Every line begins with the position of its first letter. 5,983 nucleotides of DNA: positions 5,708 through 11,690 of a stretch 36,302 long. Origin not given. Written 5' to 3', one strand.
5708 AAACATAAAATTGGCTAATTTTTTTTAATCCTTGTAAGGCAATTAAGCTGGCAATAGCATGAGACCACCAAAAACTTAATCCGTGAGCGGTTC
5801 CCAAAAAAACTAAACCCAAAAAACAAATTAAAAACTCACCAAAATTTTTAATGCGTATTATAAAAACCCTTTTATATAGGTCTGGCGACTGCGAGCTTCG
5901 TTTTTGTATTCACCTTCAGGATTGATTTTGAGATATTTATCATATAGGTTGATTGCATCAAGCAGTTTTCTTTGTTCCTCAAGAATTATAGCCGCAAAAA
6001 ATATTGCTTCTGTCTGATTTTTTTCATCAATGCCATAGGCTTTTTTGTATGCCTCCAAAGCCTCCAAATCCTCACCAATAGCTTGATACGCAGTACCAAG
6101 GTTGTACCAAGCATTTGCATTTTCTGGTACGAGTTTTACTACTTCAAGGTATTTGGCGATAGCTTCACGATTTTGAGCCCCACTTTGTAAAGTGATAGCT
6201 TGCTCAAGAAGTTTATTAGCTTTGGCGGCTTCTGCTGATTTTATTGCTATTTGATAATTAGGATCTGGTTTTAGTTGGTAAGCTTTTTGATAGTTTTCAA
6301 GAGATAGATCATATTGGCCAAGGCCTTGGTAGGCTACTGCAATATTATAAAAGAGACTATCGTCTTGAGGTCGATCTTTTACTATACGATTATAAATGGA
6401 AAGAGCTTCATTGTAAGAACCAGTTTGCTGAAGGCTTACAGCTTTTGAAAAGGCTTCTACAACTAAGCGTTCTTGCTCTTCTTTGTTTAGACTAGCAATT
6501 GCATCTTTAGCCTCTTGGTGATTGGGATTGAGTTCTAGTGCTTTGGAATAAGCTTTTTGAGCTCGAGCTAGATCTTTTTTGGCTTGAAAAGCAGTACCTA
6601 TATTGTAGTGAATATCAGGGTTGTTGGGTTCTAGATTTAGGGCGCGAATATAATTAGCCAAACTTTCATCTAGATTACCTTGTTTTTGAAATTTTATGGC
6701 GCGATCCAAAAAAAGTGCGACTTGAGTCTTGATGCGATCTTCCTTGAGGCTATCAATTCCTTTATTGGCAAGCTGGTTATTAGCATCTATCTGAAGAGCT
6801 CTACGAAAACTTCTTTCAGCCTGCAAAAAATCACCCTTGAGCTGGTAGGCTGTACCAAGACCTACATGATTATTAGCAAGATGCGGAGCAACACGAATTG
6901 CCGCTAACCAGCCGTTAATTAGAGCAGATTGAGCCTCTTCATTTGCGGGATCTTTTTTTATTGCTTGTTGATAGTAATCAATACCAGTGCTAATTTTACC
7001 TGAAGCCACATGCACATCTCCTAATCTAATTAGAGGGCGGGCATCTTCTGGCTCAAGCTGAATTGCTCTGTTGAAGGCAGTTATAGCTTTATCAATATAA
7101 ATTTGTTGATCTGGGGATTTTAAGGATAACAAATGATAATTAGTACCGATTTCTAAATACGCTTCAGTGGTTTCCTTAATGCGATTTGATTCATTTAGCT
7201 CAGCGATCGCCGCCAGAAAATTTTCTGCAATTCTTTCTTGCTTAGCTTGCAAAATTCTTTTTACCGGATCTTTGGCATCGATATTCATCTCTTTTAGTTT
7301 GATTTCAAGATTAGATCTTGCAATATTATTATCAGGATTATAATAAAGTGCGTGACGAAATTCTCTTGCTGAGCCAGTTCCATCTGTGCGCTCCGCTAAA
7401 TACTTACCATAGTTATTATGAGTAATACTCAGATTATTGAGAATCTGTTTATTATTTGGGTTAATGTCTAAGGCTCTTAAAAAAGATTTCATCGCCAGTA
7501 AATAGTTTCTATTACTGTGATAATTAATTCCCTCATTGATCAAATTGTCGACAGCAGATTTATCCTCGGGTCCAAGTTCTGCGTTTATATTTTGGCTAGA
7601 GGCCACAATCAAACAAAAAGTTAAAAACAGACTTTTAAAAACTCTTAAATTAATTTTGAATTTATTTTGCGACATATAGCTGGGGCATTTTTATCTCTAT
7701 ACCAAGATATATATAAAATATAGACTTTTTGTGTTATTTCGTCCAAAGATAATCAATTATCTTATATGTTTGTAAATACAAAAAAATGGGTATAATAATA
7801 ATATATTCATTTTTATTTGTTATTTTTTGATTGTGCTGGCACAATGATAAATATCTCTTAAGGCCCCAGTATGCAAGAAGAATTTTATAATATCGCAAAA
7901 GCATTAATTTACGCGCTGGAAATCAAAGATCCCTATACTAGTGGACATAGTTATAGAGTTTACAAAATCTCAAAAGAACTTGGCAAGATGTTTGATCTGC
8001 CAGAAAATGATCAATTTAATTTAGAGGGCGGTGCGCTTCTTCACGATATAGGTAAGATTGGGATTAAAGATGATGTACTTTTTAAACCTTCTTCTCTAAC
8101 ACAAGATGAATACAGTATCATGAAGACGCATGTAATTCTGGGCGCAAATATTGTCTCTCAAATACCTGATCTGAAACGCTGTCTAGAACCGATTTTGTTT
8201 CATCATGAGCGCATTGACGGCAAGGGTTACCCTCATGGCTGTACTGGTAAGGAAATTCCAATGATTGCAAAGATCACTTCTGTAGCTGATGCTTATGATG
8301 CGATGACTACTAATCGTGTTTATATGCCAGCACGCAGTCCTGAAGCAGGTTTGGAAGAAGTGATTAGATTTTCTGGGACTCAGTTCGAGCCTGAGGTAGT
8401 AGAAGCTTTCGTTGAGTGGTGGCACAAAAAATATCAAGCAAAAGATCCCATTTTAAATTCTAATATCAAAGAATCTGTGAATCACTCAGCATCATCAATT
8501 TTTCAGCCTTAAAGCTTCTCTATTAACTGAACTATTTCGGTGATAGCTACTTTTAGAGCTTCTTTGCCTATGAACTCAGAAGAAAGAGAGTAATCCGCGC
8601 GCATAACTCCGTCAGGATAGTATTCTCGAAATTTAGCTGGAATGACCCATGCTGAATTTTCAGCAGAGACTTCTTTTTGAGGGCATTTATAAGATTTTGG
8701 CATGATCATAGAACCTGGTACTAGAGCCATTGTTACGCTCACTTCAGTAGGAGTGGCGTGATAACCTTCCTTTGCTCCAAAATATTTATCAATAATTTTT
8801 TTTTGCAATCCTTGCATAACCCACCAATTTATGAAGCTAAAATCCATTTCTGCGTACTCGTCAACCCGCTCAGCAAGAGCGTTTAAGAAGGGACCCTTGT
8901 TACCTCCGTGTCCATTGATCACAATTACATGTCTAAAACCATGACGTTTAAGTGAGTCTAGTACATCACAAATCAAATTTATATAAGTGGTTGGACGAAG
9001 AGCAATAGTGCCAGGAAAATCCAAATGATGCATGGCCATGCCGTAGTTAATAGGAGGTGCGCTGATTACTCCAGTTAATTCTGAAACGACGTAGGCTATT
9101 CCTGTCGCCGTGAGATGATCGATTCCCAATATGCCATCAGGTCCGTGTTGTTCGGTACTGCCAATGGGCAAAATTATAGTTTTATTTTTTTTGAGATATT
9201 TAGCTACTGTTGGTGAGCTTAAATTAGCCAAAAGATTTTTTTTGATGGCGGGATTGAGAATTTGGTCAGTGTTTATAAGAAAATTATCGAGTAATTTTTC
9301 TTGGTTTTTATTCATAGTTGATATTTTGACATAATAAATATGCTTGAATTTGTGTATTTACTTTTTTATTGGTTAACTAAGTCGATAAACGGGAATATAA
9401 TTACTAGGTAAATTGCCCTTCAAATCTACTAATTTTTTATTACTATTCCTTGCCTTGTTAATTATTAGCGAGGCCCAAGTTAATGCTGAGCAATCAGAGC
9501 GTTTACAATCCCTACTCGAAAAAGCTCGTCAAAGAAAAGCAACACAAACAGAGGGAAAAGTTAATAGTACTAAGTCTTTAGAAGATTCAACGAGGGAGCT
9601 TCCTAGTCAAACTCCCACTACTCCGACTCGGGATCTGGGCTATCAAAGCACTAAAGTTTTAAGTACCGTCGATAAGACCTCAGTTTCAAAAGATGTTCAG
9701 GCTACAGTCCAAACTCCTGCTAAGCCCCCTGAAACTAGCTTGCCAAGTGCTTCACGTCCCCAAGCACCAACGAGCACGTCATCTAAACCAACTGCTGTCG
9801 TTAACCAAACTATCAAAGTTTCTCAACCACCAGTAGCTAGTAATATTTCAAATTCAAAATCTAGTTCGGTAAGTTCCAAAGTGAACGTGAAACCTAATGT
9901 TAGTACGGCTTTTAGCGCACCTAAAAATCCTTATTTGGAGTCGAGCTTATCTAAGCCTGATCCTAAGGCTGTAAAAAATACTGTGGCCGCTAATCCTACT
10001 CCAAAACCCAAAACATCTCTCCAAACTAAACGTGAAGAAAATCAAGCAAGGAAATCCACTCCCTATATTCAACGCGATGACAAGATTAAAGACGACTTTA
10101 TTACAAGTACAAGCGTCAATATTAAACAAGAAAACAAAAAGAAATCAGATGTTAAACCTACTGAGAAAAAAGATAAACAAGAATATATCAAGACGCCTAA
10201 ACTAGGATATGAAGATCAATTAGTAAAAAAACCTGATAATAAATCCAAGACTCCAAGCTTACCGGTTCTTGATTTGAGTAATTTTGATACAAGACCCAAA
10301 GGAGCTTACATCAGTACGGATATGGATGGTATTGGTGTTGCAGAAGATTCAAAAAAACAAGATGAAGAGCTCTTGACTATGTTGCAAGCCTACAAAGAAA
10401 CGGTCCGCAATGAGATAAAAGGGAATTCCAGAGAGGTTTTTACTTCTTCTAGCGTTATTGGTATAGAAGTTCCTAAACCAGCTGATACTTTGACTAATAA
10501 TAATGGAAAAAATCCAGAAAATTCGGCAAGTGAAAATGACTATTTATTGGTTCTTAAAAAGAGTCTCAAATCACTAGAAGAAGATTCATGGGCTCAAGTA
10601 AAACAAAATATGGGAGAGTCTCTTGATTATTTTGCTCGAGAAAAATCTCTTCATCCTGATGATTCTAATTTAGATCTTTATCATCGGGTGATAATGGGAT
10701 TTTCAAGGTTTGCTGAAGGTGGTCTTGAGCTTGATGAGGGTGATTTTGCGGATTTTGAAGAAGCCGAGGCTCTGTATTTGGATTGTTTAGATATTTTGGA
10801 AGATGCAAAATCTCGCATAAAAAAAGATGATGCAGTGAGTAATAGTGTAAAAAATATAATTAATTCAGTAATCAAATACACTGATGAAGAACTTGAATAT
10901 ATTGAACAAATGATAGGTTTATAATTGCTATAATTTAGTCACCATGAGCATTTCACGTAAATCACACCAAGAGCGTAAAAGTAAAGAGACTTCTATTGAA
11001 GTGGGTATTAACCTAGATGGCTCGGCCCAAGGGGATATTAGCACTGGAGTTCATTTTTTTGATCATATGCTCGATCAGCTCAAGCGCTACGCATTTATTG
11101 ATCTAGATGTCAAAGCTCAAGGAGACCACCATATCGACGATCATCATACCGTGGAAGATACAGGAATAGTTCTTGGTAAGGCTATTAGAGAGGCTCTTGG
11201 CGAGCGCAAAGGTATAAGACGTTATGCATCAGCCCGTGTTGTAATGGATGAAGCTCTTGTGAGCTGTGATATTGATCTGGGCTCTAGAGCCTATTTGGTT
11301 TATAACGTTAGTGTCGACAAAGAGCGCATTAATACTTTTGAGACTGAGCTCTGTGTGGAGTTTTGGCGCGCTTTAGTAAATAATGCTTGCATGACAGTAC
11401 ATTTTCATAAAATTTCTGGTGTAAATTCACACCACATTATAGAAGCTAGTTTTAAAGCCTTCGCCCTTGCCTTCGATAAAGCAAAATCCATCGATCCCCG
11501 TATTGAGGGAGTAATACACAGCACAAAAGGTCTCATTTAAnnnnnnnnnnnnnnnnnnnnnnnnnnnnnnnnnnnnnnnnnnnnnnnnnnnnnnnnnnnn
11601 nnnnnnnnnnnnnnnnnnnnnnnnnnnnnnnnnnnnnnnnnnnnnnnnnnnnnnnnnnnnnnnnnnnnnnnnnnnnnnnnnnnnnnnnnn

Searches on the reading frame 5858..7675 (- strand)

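Call 55: search_protein_families(library=pfam, proteins=[window:5858-7675:-], max_evalue=0.001)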
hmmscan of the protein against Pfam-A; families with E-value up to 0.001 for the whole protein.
window:5858-7675:- (605 aa): 20 families
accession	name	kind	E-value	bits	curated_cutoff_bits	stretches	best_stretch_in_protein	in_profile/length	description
PF07719.23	TPR_2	-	7.7e-48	157.1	27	3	353-386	1-34/34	Tetratricopeptide repeat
PF00515.34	TPR_1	-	2.8e-45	150.8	27.8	4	354-386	2-34/34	Tetratricopeptide repeat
PF13414.12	TPR_11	-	1.1e-41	140.7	26.8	3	331-365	6-40/42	TPR repeat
PF13181.12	TPR_8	-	8.3e-36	119.5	25.7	3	354-386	2-34/34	Tetratricopeptide repeat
PF13432.12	TPR_16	-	1.5e-28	99.3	32.7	2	491-552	2-63/65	Tetratricopeptide repeat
PF13431.12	TPR_17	-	2.5e-25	87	24.4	1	509-540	2-33/34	Tetratricopeptide repeat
PF14559.12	TPR_19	-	3.3e-25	88.6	25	2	331-396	3-68/68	Tetratricopeptide repeat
PF13424.12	TPR_12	-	5.8e-25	87.7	30.1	2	421-469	26-75/77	Tetratricopeptide repeat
PF13428.12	TPR_14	-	1.7e-24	84.2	23.5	0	215-253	4-42/44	Tetratricopeptide repeat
PF23914.1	TPR_CcmH_CycH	-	1.2e-17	64.6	42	1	517-585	47-117/158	Cytochrome c-type biogenesis protein H TPR domain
PF13371.12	TPR_9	-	7.5e-17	61.5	35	0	195-249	12-66/73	Tetratricopeptide repeat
PF13176.12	TPR_7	-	2.9e-13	49.2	27.9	0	522-554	1-33/36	Tetratricopeptide repeat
PF13174.12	TPR_6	-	1.2e-12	48.1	26.3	0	357-386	4-33/33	Tetratricopeptide repeat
PF24575.1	TPR_Slam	-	1.9e-10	41.6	35.2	0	405-448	47-90/104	Surface lipoprotein assembly modifier, N-terminal TPR repeats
PF03704.23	BTAD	-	9.1e-10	39.5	22.1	0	360-467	13-124/146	Bacterial transcriptional activator domain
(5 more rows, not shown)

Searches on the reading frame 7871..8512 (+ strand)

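Call 55: search_protein_families(library=pfam, proteins=[window:7871-8512:+], max_evalue=0.001)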
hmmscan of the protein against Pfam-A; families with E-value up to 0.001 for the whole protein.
window:7871-8512:+ (213 aa): 2 families
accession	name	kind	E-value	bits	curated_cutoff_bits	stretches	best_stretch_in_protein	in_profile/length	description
PF13487.12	HD_5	-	5.4e-30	104.8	27.2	1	12-176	3-170/170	HD domain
PF01966.28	HD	-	1.1e-18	68.1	22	1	24-145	2-116/116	HD domain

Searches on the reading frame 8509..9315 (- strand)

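Call 3: search_protein_families(library=pfam, proteins=[window:8509-9315:-], max_evalue=0.1)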
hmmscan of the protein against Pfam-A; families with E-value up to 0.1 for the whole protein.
window:8509-9315:- (268 aa): 2 families
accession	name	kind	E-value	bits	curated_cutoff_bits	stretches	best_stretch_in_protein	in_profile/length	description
PF02633.19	Creatininase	-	1.1e-56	192.4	31.3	1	31-265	2-238/238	Creatinine amidohydrolase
PF01713.27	Smr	-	0.052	14.1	25.7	0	115-156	15-51/77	Smr domain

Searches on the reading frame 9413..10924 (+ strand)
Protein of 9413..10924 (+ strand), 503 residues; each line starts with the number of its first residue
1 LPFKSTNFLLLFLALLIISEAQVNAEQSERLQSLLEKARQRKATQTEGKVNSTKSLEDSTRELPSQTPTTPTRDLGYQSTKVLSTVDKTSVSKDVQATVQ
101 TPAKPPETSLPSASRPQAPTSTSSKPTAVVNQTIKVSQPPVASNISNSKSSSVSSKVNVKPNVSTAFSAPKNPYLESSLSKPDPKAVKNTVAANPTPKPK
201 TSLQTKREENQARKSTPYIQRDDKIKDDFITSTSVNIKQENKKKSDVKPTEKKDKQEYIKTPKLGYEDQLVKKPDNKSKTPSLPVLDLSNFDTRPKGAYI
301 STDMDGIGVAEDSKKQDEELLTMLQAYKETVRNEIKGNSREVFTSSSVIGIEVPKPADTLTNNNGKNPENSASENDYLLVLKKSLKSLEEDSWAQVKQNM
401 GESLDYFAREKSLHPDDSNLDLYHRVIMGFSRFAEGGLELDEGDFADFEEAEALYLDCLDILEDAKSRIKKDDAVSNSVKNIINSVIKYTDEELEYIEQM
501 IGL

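Call 3: search_protein_families(library=pfam, proteins=[window:9413-10924:+], max_evalue=0.1)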
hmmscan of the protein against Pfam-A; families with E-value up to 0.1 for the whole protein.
window:9413-10924:+ (503 aa): 0 families

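Call 4: search_protein_families(library=ncbifam, proteins=[window:9413-10924:+], max_evalue=0.1)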
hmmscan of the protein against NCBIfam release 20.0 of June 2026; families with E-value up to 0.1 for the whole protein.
window:9413-10924:+ (503 aa): 2 families
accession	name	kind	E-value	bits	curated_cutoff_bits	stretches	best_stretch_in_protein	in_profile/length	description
TIGR01280.1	xseB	equivalog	0.025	14.7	35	1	437-471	20-53/57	exodeoxyribonuclease VII small subunit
TIGR02167.2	Liste_lipo_26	repeat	0.043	13.6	30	0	282-293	7-18/26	PARCEL repeat-containing surface protein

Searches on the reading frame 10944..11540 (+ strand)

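Call 3: search_protein_families(library=pfam, proteins=[window:10944-11540:+], max_evalue=0.1)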
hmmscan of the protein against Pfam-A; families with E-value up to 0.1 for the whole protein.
window:10944-11540:+ (198 aa): 1 family
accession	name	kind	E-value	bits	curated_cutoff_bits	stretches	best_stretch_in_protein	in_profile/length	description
PF00475.24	IGPD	-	2.9e-60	203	27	1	34-176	1-143/144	Imidazoleglycerol-phosphate dehydratase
